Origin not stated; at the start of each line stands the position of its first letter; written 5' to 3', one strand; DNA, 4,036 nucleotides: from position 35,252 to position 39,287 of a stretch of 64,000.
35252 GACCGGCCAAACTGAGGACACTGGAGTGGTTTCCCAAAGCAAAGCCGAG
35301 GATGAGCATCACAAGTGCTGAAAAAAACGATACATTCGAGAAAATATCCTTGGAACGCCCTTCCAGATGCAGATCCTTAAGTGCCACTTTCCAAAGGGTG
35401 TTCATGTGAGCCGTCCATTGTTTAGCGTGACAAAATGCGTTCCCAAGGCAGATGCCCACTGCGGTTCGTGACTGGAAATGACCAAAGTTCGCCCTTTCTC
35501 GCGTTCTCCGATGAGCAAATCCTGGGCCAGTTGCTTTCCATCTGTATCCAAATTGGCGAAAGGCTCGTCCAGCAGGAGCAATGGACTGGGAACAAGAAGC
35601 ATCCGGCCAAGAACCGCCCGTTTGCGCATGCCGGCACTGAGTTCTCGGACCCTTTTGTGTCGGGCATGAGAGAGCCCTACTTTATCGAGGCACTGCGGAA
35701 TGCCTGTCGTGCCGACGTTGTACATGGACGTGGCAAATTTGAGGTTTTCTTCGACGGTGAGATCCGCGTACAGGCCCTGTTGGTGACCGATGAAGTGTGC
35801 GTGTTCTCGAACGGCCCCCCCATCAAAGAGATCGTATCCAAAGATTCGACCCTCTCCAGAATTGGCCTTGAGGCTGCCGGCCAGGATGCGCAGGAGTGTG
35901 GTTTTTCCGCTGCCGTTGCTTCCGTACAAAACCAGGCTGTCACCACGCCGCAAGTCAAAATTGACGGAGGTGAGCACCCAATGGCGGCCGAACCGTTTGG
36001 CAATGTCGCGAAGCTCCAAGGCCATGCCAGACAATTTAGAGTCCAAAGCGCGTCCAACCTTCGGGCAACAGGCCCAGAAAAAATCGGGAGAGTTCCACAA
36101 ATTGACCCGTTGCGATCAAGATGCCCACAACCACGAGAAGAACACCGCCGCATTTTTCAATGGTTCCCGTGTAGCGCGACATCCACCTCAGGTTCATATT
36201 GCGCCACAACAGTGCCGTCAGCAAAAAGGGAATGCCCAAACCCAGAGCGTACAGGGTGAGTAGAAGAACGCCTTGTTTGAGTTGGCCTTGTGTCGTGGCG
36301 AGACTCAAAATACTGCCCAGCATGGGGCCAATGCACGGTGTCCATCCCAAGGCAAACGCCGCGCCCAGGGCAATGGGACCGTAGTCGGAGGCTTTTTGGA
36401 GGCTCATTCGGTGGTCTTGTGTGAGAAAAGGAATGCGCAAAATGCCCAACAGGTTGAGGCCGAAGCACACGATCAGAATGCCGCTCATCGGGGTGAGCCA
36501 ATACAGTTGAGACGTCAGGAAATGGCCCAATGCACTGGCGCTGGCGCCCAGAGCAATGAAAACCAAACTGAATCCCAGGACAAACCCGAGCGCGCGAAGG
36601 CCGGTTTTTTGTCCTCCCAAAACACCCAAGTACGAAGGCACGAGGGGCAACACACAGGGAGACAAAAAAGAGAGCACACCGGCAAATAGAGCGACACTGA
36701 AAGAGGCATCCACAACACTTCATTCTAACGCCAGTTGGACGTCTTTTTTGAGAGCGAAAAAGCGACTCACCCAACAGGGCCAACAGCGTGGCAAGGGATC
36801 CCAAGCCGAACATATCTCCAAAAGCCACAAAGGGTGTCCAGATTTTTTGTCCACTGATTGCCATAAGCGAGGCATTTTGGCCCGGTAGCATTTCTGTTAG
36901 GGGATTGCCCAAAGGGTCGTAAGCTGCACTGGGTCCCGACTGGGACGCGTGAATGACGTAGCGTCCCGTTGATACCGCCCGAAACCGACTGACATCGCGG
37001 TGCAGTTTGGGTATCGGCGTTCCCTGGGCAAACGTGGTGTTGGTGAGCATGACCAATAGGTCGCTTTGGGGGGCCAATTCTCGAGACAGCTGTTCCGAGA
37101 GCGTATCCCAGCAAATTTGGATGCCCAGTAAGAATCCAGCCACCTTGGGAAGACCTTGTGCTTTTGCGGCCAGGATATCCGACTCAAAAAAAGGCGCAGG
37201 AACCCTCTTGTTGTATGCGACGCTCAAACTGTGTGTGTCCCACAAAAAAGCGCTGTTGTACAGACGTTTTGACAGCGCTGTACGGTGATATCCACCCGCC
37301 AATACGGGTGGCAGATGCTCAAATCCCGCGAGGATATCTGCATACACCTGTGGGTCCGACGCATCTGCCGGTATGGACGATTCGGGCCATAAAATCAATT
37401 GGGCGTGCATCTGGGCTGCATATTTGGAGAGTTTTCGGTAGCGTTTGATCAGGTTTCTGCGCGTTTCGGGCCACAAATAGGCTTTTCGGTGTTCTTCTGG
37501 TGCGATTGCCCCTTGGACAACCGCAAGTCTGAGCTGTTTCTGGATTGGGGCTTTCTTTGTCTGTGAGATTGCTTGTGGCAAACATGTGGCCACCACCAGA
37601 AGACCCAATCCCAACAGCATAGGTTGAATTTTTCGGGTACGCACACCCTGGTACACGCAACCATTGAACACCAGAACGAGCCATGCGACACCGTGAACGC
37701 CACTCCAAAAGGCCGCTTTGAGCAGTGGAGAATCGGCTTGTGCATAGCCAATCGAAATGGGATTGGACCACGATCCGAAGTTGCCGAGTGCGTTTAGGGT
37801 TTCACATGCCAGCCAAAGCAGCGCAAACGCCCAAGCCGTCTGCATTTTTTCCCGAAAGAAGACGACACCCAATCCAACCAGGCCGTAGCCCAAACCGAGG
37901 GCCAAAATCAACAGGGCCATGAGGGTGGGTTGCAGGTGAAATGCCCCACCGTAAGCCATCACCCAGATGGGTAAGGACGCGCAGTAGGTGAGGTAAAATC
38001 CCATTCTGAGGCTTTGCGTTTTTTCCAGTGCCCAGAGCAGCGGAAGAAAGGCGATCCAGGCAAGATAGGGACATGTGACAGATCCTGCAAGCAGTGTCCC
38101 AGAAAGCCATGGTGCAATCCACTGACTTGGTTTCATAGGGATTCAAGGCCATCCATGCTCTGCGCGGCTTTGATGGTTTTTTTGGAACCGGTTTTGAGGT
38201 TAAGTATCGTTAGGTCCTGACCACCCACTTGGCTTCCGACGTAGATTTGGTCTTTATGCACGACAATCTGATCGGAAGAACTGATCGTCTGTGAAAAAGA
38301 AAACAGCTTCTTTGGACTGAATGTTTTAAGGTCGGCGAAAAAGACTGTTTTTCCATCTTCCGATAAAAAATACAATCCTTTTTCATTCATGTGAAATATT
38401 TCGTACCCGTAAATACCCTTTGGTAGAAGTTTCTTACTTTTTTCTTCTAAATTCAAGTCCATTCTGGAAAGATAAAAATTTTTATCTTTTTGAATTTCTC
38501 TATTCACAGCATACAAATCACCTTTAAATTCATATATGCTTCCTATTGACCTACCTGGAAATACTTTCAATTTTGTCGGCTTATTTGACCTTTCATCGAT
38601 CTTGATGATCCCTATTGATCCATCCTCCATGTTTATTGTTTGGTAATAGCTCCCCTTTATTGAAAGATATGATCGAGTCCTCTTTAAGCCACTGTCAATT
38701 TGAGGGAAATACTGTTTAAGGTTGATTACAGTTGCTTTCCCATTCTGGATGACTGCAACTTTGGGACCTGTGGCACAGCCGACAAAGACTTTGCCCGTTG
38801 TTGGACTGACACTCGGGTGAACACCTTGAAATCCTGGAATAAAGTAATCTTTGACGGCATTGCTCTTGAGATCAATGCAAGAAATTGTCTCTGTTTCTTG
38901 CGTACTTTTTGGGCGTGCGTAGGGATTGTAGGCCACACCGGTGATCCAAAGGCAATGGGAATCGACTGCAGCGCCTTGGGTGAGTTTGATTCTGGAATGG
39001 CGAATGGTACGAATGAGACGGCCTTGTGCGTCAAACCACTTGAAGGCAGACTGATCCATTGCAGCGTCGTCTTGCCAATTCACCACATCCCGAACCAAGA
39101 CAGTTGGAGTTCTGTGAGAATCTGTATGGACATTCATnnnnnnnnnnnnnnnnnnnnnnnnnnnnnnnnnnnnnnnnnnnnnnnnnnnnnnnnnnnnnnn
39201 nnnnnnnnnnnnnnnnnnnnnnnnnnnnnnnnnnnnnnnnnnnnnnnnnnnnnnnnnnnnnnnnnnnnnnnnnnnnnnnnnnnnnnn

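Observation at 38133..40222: Tandem beta-propeller paralogs with conserved 5'/3' blocks and divergent AT-rich cores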

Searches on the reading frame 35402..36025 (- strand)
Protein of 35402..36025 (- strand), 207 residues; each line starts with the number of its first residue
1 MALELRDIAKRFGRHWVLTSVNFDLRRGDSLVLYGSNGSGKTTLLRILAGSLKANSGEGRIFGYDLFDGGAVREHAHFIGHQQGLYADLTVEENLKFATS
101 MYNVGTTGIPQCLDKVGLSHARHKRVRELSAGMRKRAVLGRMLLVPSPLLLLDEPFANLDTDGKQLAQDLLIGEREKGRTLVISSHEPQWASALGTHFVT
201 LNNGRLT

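Call 64: find_encoding_contigs(protein=window:35402-36025:-, flank=10000, max_places=8)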
Protein window:35402-36025:- (207 aa): 3 contigs read that carry it; 2 places shown.
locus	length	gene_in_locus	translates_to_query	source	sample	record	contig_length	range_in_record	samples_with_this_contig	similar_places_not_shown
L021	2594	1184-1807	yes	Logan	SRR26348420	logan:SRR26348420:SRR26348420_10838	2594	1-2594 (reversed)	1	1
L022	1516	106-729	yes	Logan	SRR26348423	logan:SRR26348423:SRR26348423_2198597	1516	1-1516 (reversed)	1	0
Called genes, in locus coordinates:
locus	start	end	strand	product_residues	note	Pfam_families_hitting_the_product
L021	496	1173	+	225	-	PF02683:DsbD_TM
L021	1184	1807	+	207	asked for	PF00005:ABC_tran, PF13304:AAA_21 (faint)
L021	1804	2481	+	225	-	PF03379:CcmB, PF12679:ABC2_membrane_2 (faint), PF12730:ABC2_membrane_4 (weak)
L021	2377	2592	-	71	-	?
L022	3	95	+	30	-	?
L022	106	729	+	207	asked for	PF00005:ABC_tran, PF13304:AAA_21 (faint)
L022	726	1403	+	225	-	PF03379:CcmB, PF12679:ABC2_membrane_2 (faint), PF12730:ABC2_membrane_4 (weak)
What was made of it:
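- Tried and rejected: The ccmA look-up gave contigs too short to reach the 3' block (call 64), so the right-hand junction could not be checked independently.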

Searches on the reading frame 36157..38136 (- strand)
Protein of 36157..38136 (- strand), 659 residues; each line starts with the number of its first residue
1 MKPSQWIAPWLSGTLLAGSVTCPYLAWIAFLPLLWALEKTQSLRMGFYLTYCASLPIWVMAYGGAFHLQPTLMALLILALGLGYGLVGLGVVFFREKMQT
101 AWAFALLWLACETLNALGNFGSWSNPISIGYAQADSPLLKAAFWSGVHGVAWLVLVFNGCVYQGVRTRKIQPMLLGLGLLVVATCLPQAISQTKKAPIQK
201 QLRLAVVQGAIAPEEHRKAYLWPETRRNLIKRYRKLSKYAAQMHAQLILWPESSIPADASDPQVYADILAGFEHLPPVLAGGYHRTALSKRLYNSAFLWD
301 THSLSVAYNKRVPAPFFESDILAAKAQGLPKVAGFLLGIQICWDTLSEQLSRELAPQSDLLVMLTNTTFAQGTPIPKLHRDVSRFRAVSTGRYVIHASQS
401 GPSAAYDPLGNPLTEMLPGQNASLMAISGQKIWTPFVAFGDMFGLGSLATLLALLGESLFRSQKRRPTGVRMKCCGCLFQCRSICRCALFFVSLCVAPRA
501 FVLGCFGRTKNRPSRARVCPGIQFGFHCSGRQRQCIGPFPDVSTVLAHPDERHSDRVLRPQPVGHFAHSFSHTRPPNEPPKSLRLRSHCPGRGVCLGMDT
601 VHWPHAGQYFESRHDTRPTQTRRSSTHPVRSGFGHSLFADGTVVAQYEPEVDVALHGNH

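Call 4: search_protein_families(library=pfam, proteins=[window:36157-38136:-], max_evalue=0.1)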
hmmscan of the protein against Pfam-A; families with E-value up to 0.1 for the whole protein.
window:36157-38136:- (659 aa): 2 families
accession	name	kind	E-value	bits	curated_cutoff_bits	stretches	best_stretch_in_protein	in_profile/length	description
PF20154.4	LNT_N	-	1.4e-13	51.8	27.1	1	21-160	13-159/159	Apolipoprotein N-acyltransferase N-terminal domain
PF00795.27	CN_hydrolase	-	5.4e-12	46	23.2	1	203-414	1-232/256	Carbon-nitrogen hydrolase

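Call 63: find_encoding_contigs(protein=window:36157-38136:-, flank=10000, max_places=8)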
Protein window:36157-38136:- (659 aa): no gene with exactly this product is on record in the collection.
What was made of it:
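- Tried and rejected: Exact look-up of the 659-aa lnt ORF found nothing on record (call 63).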

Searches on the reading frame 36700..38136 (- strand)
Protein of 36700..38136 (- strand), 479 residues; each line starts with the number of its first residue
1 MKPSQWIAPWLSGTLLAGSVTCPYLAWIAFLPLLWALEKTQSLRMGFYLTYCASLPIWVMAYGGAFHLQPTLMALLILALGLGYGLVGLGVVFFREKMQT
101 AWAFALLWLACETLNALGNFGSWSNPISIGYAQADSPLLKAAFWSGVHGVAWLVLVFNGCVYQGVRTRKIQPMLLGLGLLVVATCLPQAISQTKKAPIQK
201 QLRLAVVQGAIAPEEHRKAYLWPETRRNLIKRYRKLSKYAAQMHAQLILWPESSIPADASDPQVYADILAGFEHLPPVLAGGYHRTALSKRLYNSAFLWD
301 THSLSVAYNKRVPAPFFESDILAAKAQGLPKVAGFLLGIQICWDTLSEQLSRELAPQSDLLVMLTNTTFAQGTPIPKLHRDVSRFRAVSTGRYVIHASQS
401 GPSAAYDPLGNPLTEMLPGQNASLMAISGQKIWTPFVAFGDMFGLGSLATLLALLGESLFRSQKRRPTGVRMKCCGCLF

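Call 41: find_related_loci(query=window:36700-38136:-, collection=genome_contigs, flank=8000)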
Query window:36700-38136:- (479 aa) in genome_contigs; peptide patterns used: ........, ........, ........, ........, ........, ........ (x = any residue, [..] = any of these).
65 stretches matched a pattern; 4 encode a relative of the query (tblastn E <= 1e-3); 4 distinct loci.
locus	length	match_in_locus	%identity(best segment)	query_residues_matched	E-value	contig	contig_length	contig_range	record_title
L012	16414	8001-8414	31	246-366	3e-6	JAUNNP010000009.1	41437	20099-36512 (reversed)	MAG: Eubacteriales bacterium isolate S32M_St_metabat_65 NODE_609_length_41437_cov_8.436736, whole genome shotgun sequenc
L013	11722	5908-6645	28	224-441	8e-6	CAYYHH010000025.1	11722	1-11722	MAG TPA_asm: uncultured Oscillospiraceae bacterium isolate SRP294416_co3_256 genome assembly, contig: NODE_10732_length_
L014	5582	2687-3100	30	246-366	9e-6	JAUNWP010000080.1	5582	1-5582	MAG: Eubacteriales bacterium isolate S9M_St_27 NODE_6129_length_5582_cov_11.941198, whole genome shotgun sequence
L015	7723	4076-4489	30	246-366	2e-5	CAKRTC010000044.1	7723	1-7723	MAG: uncultured Lachnospiraceae bacterium isolate REFINED_METABAT215_TOP10_CONTIGS_1500_ASSEMBLY_K77_MERGED__Hadza_PheCh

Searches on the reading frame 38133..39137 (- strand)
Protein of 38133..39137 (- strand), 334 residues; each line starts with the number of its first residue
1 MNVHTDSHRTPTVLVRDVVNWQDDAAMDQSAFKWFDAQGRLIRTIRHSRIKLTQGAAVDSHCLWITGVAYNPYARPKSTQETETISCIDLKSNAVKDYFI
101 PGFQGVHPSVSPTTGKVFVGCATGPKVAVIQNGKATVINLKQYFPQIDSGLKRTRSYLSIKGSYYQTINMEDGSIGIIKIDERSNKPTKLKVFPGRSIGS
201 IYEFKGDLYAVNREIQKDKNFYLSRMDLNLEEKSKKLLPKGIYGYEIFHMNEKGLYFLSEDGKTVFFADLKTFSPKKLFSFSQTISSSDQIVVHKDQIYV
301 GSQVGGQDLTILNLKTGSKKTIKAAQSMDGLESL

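Call 4: search_protein_families(library=pfam, proteins=[window:38133-39137:-], max_evalue=0.1)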
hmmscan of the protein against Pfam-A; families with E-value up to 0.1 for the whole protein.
window:38133-39137:- (334 aa): 0 families

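Call 5: search_protein_families(library=ncbifam, proteins=[window:38133-39137:-], max_evalue=0.1)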
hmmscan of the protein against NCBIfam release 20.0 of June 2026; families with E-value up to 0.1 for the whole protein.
window:38133-39137:- (334 aa): 1 family
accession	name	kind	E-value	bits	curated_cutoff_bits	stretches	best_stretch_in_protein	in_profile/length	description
NF008351.0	PRK11138.1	equivalog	0.048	12.1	423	0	247-319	72-142/394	outer membrane protein assembly factor BamB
